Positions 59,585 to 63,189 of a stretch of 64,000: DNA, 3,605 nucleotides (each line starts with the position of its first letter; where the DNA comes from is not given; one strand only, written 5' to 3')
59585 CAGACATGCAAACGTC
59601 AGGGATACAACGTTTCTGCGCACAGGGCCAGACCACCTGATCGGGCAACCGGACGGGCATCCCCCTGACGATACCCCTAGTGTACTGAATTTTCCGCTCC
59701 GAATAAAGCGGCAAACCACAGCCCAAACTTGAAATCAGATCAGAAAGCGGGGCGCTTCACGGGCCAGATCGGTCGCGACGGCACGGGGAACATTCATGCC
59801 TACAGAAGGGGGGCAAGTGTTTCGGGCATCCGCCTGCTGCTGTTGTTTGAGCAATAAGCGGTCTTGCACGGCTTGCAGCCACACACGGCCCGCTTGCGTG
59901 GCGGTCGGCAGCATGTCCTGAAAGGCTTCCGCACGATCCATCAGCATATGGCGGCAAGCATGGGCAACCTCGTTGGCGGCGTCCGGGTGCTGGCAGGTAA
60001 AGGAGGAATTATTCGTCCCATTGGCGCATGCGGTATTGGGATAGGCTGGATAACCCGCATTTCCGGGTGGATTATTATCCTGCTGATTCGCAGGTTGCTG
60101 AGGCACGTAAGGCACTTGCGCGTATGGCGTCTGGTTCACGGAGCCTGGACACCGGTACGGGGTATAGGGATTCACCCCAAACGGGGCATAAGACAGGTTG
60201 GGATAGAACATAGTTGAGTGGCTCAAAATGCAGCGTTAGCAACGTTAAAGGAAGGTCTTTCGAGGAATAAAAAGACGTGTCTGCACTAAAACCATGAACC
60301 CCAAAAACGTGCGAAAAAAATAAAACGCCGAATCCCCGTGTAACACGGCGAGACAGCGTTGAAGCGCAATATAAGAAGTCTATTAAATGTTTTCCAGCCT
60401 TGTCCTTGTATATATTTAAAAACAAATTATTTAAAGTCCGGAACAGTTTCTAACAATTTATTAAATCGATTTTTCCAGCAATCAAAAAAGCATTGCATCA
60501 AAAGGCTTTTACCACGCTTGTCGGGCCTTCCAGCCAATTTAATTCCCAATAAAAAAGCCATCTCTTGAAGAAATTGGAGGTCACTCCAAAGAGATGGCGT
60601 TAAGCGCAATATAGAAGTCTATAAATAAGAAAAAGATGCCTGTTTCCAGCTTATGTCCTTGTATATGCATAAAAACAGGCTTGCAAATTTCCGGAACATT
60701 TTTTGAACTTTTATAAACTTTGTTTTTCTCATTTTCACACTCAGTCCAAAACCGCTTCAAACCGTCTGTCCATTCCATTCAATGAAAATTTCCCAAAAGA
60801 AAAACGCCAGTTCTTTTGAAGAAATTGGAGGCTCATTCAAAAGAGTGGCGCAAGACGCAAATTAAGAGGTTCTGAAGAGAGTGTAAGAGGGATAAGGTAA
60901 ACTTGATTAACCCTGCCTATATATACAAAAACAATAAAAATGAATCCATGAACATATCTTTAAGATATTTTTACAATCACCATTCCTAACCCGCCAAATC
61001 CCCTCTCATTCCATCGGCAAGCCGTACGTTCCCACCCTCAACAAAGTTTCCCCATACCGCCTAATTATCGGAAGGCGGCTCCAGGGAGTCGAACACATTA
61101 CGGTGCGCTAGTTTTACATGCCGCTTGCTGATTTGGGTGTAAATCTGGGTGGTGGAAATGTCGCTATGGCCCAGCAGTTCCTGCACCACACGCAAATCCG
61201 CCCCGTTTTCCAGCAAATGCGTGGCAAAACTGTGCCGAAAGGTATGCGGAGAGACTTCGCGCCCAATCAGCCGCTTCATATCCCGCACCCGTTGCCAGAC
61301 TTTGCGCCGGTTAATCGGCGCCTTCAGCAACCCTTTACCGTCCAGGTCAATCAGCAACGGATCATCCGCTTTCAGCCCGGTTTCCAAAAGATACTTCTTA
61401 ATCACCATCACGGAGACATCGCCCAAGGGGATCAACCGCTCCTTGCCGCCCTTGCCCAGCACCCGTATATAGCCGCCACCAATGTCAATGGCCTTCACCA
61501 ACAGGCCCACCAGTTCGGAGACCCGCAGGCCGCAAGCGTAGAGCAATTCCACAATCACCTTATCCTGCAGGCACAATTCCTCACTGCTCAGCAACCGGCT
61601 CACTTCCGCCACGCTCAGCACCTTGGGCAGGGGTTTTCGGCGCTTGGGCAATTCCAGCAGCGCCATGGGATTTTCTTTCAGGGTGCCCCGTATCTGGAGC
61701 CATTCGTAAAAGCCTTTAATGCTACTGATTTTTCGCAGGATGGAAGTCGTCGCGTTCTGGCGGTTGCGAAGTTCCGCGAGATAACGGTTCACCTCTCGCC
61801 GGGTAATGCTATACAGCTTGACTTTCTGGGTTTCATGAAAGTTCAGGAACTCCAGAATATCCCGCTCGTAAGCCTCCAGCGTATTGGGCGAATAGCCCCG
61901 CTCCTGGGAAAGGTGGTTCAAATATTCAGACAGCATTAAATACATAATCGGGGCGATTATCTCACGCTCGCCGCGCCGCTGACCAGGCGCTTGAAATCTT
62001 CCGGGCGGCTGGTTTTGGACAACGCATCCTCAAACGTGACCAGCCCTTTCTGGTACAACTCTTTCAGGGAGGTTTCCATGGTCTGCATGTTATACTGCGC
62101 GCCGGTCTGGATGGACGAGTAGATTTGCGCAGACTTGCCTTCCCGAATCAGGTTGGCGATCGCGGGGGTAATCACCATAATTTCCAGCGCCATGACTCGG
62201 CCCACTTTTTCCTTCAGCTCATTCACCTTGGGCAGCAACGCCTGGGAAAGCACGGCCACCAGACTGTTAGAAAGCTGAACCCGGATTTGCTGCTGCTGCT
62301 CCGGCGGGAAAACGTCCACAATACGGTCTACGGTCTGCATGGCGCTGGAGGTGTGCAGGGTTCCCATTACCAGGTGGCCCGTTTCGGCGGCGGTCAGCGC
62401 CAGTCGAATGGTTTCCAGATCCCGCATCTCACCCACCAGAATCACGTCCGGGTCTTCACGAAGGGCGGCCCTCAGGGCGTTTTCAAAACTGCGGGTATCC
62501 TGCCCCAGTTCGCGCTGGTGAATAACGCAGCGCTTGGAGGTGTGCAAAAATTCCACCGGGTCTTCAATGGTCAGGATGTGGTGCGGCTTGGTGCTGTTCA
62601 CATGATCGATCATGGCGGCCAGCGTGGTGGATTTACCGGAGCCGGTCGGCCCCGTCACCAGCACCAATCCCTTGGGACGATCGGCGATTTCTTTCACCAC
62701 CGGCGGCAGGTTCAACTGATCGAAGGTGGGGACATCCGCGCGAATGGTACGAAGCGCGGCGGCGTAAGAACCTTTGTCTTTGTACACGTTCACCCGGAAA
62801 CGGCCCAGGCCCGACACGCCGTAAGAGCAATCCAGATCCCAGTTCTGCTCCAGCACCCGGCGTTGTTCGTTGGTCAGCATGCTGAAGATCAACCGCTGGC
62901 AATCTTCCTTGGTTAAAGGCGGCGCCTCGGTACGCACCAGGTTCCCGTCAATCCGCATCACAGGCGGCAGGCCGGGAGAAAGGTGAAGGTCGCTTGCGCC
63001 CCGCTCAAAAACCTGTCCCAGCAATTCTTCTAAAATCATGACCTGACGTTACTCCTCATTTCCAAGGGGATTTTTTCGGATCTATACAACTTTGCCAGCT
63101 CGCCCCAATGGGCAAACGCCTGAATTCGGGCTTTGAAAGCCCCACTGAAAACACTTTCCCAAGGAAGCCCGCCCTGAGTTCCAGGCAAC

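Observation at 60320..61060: Low-GC noncoding tract of degenerate ~245-nt tandem units with loop-conserved, stem-covarying hairpins, beside a XerD-like recombinase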

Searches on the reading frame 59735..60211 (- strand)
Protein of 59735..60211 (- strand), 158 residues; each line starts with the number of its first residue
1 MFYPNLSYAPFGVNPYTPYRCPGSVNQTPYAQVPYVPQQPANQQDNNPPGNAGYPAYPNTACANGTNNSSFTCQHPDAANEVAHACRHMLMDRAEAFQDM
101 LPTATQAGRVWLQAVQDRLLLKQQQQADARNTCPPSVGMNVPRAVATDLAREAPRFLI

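Call 16: find_encoding_contigs(protein=window:59735-60211:-, flank=5000, max_places=6)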
Protein window:59735-60211:- (158 aa): 4 contigs read that carry it; 4 places shown.
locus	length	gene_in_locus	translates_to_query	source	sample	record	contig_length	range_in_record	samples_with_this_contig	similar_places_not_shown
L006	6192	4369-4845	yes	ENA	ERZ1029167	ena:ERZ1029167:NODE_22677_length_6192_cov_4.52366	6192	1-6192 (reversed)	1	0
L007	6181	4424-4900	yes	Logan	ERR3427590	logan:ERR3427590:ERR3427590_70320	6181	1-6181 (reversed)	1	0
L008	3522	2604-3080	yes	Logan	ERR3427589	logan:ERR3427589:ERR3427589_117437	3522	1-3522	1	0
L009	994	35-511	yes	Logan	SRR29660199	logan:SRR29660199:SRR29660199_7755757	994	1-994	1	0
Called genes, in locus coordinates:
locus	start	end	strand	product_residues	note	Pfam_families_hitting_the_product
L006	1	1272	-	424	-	?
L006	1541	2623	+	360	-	PF00437:T2SSE, PF13191:AAA_16 (weak)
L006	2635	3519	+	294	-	PF02899:Phage_int_SAM_1, PF13495:Phage_int_SAM_4, PF00589:Phage_integrase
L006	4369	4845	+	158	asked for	-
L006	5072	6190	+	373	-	?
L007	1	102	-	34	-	?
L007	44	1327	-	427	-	PF01594:AI-2E_transport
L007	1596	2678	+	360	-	PF00437:T2SSE, PF13191:AAA_16 (weak)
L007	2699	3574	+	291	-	PF02899:Phage_int_SAM_1, PF13495:Phage_int_SAM_4, PF00589:Phage_integrase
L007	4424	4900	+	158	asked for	-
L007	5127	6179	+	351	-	?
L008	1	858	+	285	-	?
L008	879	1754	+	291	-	PF02899:Phage_int_SAM_1, PF13495:Phage_int_SAM_4, PF00589:Phage_integrase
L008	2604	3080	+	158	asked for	-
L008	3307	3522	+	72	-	?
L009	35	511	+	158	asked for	-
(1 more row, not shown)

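Call 42: search_protein_families(library=ncbifam, proteins=[window:59735-60211:-], max_evalue=0.001)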
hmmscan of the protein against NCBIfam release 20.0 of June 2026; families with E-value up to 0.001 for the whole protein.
window:59735-60211:- (158 aa): 0 families

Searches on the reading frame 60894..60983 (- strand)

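Call 41: search_protein_families(library=pfam, proteins=[L124:1248-2939:+, L110:9939-10553:+, L104:2-847:+], max_evalue=0.001)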
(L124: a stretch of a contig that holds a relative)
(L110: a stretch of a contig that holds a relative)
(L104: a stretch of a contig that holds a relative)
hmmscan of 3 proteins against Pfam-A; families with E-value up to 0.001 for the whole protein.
L124:1248-2939:+ (563 aa): 2 families
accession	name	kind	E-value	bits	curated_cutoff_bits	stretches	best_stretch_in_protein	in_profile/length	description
PF01432.26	Peptidase_M3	-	3.8e-11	43.5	27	1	137-489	2-390/457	Peptidase family M3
PF01401.24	Peptidase_M2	-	1.1e-07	31.3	23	1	10-222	7-209/581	Angiotensin-converting enzyme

L110:9939-10553:+ (204 aa): 1 family
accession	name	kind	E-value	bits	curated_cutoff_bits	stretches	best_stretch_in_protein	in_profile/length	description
PF13473.12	Cupredoxin_1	-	1.6e-06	28.5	27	1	9-86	2-80/104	Cupredoxin-like domain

L104:2-847:+ (281 aa): 1 family
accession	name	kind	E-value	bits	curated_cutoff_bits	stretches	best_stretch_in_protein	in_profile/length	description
PF06089.17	Asparaginase_II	-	7e-73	245.8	25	1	1-275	41-320/322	L-asparaginase II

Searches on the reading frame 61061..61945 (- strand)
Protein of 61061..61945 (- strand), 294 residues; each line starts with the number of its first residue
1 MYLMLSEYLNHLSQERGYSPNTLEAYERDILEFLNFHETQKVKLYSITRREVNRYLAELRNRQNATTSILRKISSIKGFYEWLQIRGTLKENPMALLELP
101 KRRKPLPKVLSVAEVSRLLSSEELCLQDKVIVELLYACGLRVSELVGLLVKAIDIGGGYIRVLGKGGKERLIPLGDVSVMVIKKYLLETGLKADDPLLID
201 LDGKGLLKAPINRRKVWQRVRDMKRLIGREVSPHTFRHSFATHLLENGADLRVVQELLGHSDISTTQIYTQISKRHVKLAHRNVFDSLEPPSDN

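Call 15: find_encoding_contigs(protein=window:61061-61945:-, flank=5000, max_places=6)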
Protein window:61061-61945:- (294 aa): 15 contigs read that carry it; 6 places shown.
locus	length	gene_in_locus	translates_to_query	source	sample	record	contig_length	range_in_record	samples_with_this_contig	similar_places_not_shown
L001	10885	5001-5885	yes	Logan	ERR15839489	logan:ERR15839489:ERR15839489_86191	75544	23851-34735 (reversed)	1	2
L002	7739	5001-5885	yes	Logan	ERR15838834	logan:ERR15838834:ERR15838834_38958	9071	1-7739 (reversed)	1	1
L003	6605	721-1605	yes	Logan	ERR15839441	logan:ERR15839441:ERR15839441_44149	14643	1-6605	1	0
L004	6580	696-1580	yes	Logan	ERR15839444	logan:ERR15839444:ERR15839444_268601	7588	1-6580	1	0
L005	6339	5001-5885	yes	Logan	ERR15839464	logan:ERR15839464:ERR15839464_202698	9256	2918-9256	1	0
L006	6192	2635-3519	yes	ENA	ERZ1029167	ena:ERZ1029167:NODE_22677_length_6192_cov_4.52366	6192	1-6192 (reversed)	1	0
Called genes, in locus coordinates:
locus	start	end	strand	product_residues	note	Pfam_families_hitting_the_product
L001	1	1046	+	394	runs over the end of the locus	PF03702:AnmK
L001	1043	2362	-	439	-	PF01594:AI-2E_transport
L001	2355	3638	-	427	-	PF01594:AI-2E_transport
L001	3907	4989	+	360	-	PF00437:T2SSE, PF13191:AAA_16 (weak)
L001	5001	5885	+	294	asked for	PF02899:Phage_int_SAM_1, PF13495:Phage_int_SAM_4, PF00589:Phage_integrase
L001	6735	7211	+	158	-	-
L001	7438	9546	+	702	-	PF05496:RuvB_N (weak), PF13177:DNA_pol3_delta2, PF13401:AAA_22, PF00004:AAA, PF07728:AAA_5 (faint), PF22608:DNAX_ATPase_lid, PF12169:DNA_pol3_gamma3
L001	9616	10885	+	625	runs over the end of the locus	PF00989:PAS, PF08448:PAS_4, PF12860:PAS_7 (weak), PF13426:PAS_9, PF00512:HisKA, PF02518:HATPase_c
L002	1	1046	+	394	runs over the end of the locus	PF03702:AnmK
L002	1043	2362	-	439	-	PF01594:AI-2E_transport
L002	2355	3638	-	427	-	PF01594:AI-2E_transport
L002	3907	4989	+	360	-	PF00437:T2SSE, PF13191:AAA_16 (weak)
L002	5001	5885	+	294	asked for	PF02899:Phage_int_SAM_1, PF13495:Phage_int_SAM_4, PF00589:Phage_integrase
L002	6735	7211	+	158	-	-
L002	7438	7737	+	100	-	?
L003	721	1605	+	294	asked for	PF02899:Phage_int_SAM_1, PF13495:Phage_int_SAM_4, PF00589:Phage_integrase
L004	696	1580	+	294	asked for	PF02899:Phage_int_SAM_1, PF13495:Phage_int_SAM_4, PF00589:Phage_integrase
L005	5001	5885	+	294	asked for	PF02899:Phage_int_SAM_1, PF13495:Phage_int_SAM_4, PF00589:Phage_integrase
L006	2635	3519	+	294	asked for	PF02899:Phage_int_SAM_1, PF13495:Phage_int_SAM_4, PF00589:Phage_integrase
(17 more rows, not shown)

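Call 17: find_related_loci(query=window:61061-61945:-, collection=genome_contigs, flank=5000)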
Query window:61061-61945:- (294 aa) in genome_contigs; peptide patterns used: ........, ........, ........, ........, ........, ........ (x = any residue, [..] = any of these).
82 stretches matched a pattern; 13 encode a relative of the query (tblastn E <= 1e-3); 13 distinct loci.
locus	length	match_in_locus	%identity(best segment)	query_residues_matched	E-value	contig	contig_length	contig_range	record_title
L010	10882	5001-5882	78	1-293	2e-157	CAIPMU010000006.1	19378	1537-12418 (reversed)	MAG: Vampirovibrio chlorellavorus isolate Umea1_bin-2013 genome assembly, contig: bin-2013:06/20, whole genome shotgun s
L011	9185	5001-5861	79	1-286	3e-156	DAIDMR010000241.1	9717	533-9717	MAG TPA_asm: Vampirovibrio sp. isolate clean456 k141_475159, whole genome shotgun sequence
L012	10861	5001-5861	79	1-286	2e-155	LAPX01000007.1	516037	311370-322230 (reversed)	Vampirovibrio chlorellavorus isolate NCIMB 11383 contig_7, whole genome shotgun sequence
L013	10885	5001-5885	78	1-294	5e-153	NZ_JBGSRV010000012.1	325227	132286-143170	MAG: Vampirovibrio sp. isolate JTS-AC367 k141_1855324, whole genome shotgun sequence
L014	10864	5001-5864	78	1-287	8e-153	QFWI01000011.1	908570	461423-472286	MAG: Vampirovibrio chlorellavorus isolate Vc_AZ_2 Contig11, whole genome shotgun sequence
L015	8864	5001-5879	75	1-287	2e-151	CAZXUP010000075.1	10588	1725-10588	MAG TPA_asm: uncultured Vampirovibrionales bacterium isolate SRP344714_co2_442 genome assembly, contig: NODE_16551_lengt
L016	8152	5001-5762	78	1-294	1e-148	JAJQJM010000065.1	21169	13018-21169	MAG: Vampirovibrio sp. isolate C_No_T20_B_bin.46 scaffold_2004, whole genome shotgun sequence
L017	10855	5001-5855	64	1-287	1e-122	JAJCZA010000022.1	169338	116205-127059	MAG: Vampirovibrionales bacterium isolate OFTM381 OFTM381_21, whole genome shotgun sequence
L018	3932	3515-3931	81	1-139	2e-73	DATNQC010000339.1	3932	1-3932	MAG TPA_asm: Oculatellaceae cyanobacterium isolate SMAG_U16497 k141_679889, whole genome shotgun sequence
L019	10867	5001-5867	39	5-290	3e-63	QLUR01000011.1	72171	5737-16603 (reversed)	MAG: Bacillota bacterium isolate HKB214 DDT21_11, whole genome shotgun sequence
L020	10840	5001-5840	40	5-278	9e-54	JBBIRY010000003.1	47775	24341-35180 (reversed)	MAG: Actinomycetota bacterium isolate TCF170221_bin_360 NODE_43_length_47775_cov_2.19086, whole genome shotgun sequence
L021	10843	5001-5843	34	4-274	1e-46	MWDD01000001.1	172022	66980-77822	MAG: bacterium ADurb.Bin157 isolate ADurb.Bin157 BWY02_contig000001, whole genome shotgun sequence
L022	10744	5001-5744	30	17-274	2e-25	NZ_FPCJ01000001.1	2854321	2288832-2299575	Thermoflavifilum thermophilum strain DSM 14807, whole genome shotgun sequence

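Call 41: search_protein_families(library=pfam, proteins=[L124:1248-2939:+, L110:9939-10553:+, L104:2-847:+], max_evalue=0.001)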
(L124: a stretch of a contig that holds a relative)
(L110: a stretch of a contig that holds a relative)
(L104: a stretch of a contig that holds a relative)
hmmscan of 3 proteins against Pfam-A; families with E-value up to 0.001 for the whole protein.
L124:1248-2939:+ (563 aa): 2 families
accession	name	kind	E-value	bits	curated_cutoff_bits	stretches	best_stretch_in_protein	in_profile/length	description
PF01432.26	Peptidase_M3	-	3.8e-11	43.5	27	1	137-489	2-390/457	Peptidase family M3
PF01401.24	Peptidase_M2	-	1.1e-07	31.3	23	1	10-222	7-209/581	Angiotensin-converting enzyme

L110:9939-10553:+ (204 aa): 1 family
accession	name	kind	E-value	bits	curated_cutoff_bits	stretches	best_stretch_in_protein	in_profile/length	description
PF13473.12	Cupredoxin_1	-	1.6e-06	28.5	27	1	9-86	2-80/104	Cupredoxin-like domain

L104:2-847:+ (281 aa): 1 family
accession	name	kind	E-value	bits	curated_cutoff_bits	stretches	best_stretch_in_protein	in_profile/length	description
PF06089.17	Asparaginase_II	-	7e-73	245.8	25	1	1-275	41-320/322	L-asparaginase II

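Call 42: search_protein_families(library=ncbifam, proteins=[window:61061-61945:-], max_evalue=0.001)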
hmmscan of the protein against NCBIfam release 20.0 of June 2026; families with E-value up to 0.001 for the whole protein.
window:61061-61945:- (294 aa): 13 families
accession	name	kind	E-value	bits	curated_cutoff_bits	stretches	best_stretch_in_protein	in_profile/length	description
TIGR02225.1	recomb_XerD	equivalog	2.6e-88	296.1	329.6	1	7-285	2-287/290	site-specific tyrosine recombinase XerD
NF001399.0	PRK00283.1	subfamily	2.5e-86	289.6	279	1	5-282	9-293/300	tyrosine recombinase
TIGR02224.1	recomb_XerC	equivalog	1.7e-82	277.2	335.15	1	7-285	2-290/295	tyrosine recombinase XerC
NF040815.2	recomb_XerA_Arch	equivalog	3.8e-68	229.9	220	1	7-279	2-261/263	site-specific tyrosine recombinase/integron integrase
NF002331.0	PRK01287.1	subfamily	9e-52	176.2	371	1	3-283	28-323/365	site-specific tyrosine recombinase XerC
TIGR02249.1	integrase_gron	subfamily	7.3e-46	157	265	2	225-277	253-305/315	integron integrase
NF003462.0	PRK05084.1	equivalog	6.6e-27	94.2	267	1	128-283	197-355/360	tyrosine recombinase XerS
NF011946.0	PRK15417.1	equivalog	7.7e-27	94.3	435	2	227-276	270-319/337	integron integrase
NF007370.0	PRK09870.1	subfamily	5.8e-11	42.4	221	1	127-271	33-178/200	tyrosine-type DNA invertase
NF007371.0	PRK09871.1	subfamily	6e-10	39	222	1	127-272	27-174/198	tyrosine-type DNA invertase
NF040693.1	recomb_GmtY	equivalog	1.6e-08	34.2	340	1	232-278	392-438/441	gamma-mobile-trio recombinase GmtY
NF041502.1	integrase_1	equivalog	7.9e-08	31.5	350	1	231-288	319-376/484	site-specific integrase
NF002685.0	PRK02436.1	equivalog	2.4e-06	27.6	178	1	8-267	4-241/245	site-specific tyrosine recombinase XerD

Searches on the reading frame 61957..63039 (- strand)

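Call 42: search_protein_families(library=ncbifam, proteins=[window:61957-63039:-], max_evalue=0.001)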
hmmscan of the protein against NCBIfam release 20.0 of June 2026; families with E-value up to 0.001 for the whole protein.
window:61957-63039:- (360 aa): 20 families
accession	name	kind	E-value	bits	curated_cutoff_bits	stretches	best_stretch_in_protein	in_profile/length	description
TIGR01420.1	pilT_fam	subfamily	1.7e-155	517.5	319.1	1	3-348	2-343/343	PilT/PilU family type 4a pilus ATPase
TIGR02525.1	plasmid_TraJ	equivalog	2.1e-45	155.3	368.3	1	10-274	19-303/372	plasmid transfer ATPase TraJ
TIGR02533.1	type_II_gspE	equivalog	2.9e-43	148.3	630.25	1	116-269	236-379/486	type II secretion system ATPase GspE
TIGR02538.1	type_IV_pilB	equivalog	1.1e-42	146.5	675.65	1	5-243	187-432/564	type IV-A pilus assembly ATPase PilB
TIGR02524.1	dot_icm_DotB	equivalog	4.3e-41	141.3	463.3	1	3-335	6-346/358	Dot/Icm type IV secretion system ATPase DotB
NF007755.0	PRK10436.1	equivalog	2.9e-40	138.3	617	1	3-243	89-335/465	type II secretion system protein GspE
NF041000.1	ATPase_ComGA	equivalog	8.2e-38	129.9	300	1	6-270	3-266/267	competence type IV pilus ATPase ComGA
NF053534.1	T4PilAsmATPsTfpB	equivalog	3.8e-34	118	850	1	116-243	329-452/584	type IV pilus assembly ATPase TfpB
NF058587.1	archaellum_moto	equivalog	3.1e-19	69.1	550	1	126-241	278-394/527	archaellum flagellar ATPase motor FlaI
TIGR02782.1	TrbB_P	equivalog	1.3e-17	64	304.55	1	125-261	138-272/303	P-type conjugative transfer ATPase TrbB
TIGR02788.1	VirB11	equivalog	1.3e-14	54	249.95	1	123-247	144-269/308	P-type DNA transfer ATPase VirB11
TIGR03819.1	heli_sec_ATPase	hypoth_equivalog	6.6e-14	51.8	373.15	1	123-239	178-296/340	TadA family conjugal transfer-associated ATPase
NF010469.0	PRK13894.1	subfamily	1e-13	51.3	508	1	123-243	149-267/320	conjugal transfer ATPase TrbB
NF053672.1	bindosome_BasE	exception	1.7e-13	50.1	1000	1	122-263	269-409/512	bindosome assembly system ATPase subunit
NF010407.0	PRK13833.1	subfamily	1.5e-12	47.6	499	1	126-265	147-284/323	conjugal transfer protein TrbB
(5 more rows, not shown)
